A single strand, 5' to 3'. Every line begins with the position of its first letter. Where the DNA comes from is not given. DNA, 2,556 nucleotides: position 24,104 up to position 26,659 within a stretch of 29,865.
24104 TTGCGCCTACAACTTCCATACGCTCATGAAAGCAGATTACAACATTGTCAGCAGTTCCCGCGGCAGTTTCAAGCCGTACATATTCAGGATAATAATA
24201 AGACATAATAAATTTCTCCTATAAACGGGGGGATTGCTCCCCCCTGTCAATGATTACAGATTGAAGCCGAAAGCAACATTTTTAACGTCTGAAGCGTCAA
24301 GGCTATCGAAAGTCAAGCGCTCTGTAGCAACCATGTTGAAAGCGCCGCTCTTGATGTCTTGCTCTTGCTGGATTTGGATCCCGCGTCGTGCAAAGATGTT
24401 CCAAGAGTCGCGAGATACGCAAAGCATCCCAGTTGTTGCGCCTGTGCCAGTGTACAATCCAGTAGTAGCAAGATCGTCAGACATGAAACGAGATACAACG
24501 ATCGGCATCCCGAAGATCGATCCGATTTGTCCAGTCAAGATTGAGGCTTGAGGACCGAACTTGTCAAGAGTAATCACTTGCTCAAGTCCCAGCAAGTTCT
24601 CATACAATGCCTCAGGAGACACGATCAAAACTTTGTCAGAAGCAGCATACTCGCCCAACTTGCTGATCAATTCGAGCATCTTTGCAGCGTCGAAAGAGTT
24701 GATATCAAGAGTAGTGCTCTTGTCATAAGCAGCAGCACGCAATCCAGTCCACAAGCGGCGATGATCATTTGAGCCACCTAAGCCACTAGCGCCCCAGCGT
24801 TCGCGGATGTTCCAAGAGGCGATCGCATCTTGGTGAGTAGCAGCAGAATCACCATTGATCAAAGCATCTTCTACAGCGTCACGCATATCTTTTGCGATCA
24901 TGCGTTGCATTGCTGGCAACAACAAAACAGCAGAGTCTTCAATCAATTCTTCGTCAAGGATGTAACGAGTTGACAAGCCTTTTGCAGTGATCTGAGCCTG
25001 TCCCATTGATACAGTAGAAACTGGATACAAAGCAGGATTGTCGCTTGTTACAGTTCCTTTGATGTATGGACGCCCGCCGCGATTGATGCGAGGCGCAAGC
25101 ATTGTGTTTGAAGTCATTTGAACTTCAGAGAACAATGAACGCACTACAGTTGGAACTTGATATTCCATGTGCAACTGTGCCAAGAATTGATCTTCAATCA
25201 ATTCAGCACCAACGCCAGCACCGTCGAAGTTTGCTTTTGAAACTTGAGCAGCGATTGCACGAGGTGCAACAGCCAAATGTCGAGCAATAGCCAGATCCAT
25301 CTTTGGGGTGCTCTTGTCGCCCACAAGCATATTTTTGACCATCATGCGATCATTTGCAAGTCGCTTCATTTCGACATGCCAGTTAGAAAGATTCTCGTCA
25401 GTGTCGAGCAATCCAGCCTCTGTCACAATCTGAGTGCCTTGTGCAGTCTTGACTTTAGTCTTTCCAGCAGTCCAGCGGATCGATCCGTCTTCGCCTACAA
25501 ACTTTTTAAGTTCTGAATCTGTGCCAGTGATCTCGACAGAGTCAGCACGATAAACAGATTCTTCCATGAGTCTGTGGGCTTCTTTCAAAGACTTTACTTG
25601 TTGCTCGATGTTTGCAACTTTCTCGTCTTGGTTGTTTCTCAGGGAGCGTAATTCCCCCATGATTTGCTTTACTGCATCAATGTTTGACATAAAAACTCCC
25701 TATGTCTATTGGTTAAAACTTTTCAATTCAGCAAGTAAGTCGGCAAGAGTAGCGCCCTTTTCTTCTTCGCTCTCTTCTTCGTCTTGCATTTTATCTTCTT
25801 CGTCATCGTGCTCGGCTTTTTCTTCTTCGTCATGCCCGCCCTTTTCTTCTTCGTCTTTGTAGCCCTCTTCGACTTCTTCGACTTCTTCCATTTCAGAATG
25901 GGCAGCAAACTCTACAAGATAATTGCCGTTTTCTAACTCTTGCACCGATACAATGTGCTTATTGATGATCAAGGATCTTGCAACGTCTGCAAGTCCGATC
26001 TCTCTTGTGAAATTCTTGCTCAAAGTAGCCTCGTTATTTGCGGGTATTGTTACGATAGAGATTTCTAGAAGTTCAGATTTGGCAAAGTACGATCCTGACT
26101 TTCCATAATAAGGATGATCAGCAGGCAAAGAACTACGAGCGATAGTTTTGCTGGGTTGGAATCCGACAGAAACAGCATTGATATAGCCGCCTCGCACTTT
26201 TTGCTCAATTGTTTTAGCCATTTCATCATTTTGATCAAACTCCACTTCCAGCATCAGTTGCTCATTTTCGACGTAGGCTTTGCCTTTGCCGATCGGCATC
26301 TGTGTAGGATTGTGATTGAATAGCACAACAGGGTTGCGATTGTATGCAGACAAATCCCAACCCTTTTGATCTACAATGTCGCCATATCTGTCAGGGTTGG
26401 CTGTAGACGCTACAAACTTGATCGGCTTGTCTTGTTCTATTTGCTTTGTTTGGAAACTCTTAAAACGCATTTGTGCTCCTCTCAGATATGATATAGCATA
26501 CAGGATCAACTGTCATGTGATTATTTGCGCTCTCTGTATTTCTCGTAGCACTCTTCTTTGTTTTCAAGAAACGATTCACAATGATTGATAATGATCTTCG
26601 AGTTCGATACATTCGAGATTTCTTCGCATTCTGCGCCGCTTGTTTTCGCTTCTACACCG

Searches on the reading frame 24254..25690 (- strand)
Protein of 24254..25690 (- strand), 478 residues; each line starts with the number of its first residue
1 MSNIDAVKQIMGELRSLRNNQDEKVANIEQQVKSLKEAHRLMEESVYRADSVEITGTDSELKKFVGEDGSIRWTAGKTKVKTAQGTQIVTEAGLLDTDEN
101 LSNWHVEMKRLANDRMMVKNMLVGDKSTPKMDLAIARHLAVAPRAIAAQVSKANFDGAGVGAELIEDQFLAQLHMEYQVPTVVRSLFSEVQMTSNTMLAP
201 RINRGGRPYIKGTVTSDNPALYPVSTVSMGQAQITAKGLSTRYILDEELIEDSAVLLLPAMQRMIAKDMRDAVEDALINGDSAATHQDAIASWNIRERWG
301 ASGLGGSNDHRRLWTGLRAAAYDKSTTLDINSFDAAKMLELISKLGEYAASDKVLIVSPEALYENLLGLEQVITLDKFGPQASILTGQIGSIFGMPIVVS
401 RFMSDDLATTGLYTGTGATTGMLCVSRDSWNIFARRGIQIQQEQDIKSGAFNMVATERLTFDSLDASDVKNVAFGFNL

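Call 11: search_protein_families(library=phrogs, proteins=[window:24254-25690:-], max_evalue=0.001)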
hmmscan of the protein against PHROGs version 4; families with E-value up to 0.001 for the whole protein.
window:24254-25690:- (478 aa): 2 families
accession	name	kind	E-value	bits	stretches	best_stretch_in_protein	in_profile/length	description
phrog_10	-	head and packaging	5e-14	53.2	1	13-417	278-576/752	major head protein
phrog_544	-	head and packaging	0.00035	21.1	1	338-457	151-256/282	major head protein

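Call 34: search_dna_similar(query=window:24254-25690:-, collection=phages, mode=protein, max_rows=15)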
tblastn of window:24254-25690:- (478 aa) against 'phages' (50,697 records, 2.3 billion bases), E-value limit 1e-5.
Records with a match: 306; places in all: 306; records where one place covers at least 80% of the query: 0.
Best place of each record, by identity: <60% 306.
By first word of the organism name: Vibrio 289; Proteus 8; Aeromonas 7; Microcystis 1; Escherichia 1.
By host as written in the record: - 280; Vibrio crassostreae 8; Aeromonas hydrophila 5; Proteus mirabilis 3; Microcystis viridis 1; Aeromonas dhakensis AM 1; Escherichia coli BW25113 strain K-12 1; Aeromonas hydrophila subsp. hydrophila MCC2052 1; and 6 more.
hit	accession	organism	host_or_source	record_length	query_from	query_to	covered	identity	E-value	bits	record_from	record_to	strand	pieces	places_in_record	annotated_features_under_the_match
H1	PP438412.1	Microcystis phage Mvi-JY20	Microcystis viridis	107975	152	443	61%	26.5%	4e-6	56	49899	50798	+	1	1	hypothetical protein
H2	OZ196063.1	Vibrio phage D239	Seawater and oysters mix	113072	99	405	64%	24.5%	3e-7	59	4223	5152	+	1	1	major head protein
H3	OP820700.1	Aeromonas phage vB_AdhS_TS3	Aeromonas dhakensis AM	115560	160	475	66%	23.6%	5e-9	65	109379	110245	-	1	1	major capsid protein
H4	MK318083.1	Aeromonas phage Akh-2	Aeromonas hydrophila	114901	160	475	66%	23.6%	2e-8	63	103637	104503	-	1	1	major capsid protein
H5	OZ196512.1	Vibrio phage D153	Seawater and oysters mix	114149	99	405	64%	23.9%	4e-6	56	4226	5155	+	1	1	major head protein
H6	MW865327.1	Vibrio phage 70E38.1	Vibrio crassostreae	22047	99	405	64%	23.9%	4e-6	56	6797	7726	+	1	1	hypothetical protein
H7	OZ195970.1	Vibrio phage D386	Seawater and oysters mix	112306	99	405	64%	23.9%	4e-6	56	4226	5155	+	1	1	major head protein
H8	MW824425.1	Vibrio phage 70E37.1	Vibrio crassostreae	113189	99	405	64%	23.9%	4e-6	56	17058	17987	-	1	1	hypothetical protein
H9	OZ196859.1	Vibrio phage 70E37-2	Seawater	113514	99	405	64%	23.9%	4e-6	56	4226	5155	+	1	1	major head protein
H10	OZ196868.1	Vibrio phage 70E35-3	Seawater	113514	99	405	64%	23.9%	4e-6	56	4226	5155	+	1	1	major head protein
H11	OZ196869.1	Vibrio phage 70E35-1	Seawater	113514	99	405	64%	23.9%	4e-6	56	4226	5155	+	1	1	major head protein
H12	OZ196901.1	Vibrio phage 70E34-3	Seawater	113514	99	405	64%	23.9%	4e-6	56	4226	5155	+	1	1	major head protein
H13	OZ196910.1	Vibrio phage 70E37-4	Seawater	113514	99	405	64%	23.9%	4e-6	56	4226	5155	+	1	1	major head protein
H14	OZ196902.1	Vibrio phage 70E34-1a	Seawater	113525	99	405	64%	23.9%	4e-6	56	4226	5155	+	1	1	major head protein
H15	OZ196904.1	Vibrio phage 70E34-1b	Seawater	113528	99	405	64%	23.9%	4e-6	56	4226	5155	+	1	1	major head protein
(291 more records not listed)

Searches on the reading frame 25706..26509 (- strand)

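Call 11: search_protein_families(library=phrogs, proteins=[window:25706-26509:-], max_evalue=0.001)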
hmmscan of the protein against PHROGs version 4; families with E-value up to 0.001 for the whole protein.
window:25706-26509:- (267 aa): 6 families
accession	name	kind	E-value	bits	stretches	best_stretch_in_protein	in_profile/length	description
phrog_11321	-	unknown function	2.2e-27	97.4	1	31-244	4-225/327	-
phrog_617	-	head and packaging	3e-24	86.9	1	22-251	19-220/626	major head protein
phrog_80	-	head and packaging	2.6e-22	80.8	1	26-164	232-376/607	head maturation protease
phrog_3244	-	head and packaging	3e-13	51.2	1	13-255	10-258/326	head maturation protease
phrog_4523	-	head and packaging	1.3e-12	48.3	1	51-248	63-233/644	major head and protease protein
phrog_2753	-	head and packaging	1.6e-05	25.6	1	32-184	27-164/333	head maturation protease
